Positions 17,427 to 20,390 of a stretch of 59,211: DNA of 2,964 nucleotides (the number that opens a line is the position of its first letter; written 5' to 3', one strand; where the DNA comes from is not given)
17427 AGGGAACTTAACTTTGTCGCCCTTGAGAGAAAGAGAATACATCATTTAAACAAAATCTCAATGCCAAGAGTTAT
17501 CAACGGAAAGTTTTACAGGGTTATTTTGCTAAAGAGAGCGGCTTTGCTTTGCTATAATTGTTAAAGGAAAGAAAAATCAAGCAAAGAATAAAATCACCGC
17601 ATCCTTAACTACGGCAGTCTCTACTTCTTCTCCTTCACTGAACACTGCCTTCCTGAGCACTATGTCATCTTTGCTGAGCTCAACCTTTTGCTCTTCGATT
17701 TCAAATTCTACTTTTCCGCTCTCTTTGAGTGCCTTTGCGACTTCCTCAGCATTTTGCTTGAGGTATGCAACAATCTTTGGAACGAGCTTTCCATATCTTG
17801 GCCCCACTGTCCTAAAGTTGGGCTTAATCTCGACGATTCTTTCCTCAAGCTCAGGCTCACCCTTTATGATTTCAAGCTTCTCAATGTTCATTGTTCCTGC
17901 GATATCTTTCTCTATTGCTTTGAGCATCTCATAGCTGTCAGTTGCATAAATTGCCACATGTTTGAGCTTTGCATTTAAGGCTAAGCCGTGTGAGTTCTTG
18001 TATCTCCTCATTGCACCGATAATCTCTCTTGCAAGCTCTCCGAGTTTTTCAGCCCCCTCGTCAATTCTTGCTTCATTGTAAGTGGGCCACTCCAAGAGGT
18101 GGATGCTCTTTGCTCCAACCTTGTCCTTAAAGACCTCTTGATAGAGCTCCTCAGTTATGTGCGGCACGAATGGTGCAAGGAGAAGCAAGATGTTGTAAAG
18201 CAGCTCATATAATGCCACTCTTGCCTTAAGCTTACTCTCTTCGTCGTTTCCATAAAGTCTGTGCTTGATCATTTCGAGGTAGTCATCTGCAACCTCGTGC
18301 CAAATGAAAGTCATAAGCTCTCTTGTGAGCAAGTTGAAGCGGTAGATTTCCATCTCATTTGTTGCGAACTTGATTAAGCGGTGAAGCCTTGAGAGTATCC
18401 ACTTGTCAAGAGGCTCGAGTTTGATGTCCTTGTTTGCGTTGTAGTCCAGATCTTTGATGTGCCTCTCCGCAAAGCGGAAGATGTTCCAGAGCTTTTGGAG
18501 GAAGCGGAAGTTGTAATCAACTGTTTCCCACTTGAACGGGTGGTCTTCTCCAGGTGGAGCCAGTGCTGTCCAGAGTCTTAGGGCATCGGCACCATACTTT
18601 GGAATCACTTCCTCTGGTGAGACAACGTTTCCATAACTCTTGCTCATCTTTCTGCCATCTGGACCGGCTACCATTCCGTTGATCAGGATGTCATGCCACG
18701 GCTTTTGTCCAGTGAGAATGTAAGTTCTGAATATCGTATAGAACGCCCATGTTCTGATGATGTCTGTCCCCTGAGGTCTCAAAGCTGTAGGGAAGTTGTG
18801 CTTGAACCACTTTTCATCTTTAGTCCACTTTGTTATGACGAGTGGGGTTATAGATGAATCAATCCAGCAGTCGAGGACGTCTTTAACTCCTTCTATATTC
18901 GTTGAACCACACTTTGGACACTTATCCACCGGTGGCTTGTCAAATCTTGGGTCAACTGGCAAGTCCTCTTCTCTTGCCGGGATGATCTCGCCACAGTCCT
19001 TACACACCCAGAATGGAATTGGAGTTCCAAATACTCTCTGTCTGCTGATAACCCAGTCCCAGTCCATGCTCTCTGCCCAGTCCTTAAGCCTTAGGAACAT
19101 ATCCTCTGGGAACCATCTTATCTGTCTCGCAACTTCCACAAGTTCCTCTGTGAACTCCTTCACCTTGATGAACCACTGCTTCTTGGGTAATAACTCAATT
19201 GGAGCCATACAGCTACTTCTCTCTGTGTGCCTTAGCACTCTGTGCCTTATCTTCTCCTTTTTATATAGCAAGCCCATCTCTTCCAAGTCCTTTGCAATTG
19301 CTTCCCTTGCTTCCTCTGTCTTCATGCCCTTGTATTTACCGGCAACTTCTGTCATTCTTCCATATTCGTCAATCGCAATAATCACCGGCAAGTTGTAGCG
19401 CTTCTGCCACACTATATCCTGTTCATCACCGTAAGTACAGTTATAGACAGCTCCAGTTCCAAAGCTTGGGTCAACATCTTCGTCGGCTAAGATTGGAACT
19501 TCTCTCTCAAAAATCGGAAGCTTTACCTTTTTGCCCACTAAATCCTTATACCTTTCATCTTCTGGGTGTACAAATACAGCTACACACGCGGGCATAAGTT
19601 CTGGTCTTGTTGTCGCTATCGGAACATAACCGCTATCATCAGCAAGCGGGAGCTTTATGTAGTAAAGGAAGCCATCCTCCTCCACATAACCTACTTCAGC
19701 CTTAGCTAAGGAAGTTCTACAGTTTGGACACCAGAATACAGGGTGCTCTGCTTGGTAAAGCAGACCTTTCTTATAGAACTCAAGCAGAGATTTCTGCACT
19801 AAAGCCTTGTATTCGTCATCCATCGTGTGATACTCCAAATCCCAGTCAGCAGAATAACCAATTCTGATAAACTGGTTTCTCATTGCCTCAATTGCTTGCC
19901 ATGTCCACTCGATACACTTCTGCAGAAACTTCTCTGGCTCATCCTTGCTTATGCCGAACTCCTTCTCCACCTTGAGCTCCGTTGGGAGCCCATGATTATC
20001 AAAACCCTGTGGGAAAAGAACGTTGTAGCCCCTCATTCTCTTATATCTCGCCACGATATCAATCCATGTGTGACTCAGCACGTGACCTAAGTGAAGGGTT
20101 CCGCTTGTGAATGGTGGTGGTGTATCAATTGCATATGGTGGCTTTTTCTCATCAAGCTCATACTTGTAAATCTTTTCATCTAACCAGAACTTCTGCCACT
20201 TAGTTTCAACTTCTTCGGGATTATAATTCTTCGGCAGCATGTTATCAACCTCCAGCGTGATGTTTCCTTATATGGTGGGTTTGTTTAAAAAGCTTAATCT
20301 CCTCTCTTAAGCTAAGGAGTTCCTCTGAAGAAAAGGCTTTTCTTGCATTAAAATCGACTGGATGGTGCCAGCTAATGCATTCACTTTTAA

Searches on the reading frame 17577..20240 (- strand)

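Call 67: search_protein_families(library=pfam, proteins=[window:17577-20240:-], max_evalue=0.001)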
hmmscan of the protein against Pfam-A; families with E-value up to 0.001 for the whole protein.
window:17577-20240:- (887 aa): 7 families
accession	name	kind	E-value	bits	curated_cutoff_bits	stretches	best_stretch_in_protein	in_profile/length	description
PF00133.28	tRNA-synt_1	-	2.2e-105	353.2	22.7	1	14-567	1-411/414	tRNA synthetases class I (I, L, M and V)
PF08264.19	Anticodon_1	-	2.2e-41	141.6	25.1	1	612-760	1-145/148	Anticodon-binding domain of tRNA ligase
PF09334.17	tRNA-synt_1g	-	1.8e-25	90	20.1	2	37-183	2-135/391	tRNA synthetases class I (M)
PF19302.4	DUF5915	-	8.9e-10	38.9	27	1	780-865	4-87/195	Domain of unknown function (DUF5915)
PF01406.26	tRNA-synt_1e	-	2.2e-06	27.7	27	0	511-557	234-279/301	tRNA synthetases class I (C) catalytic domain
PF13603.12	tRNA-synt_1_2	-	7.5e-05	22.7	25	1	236-300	86-150/185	Leucyl-tRNA synthetase, editing domain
PF20097.4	DUF6487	-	0.00074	20.3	24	0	372-420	17-62/67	Domain of unknown function (DUF6487)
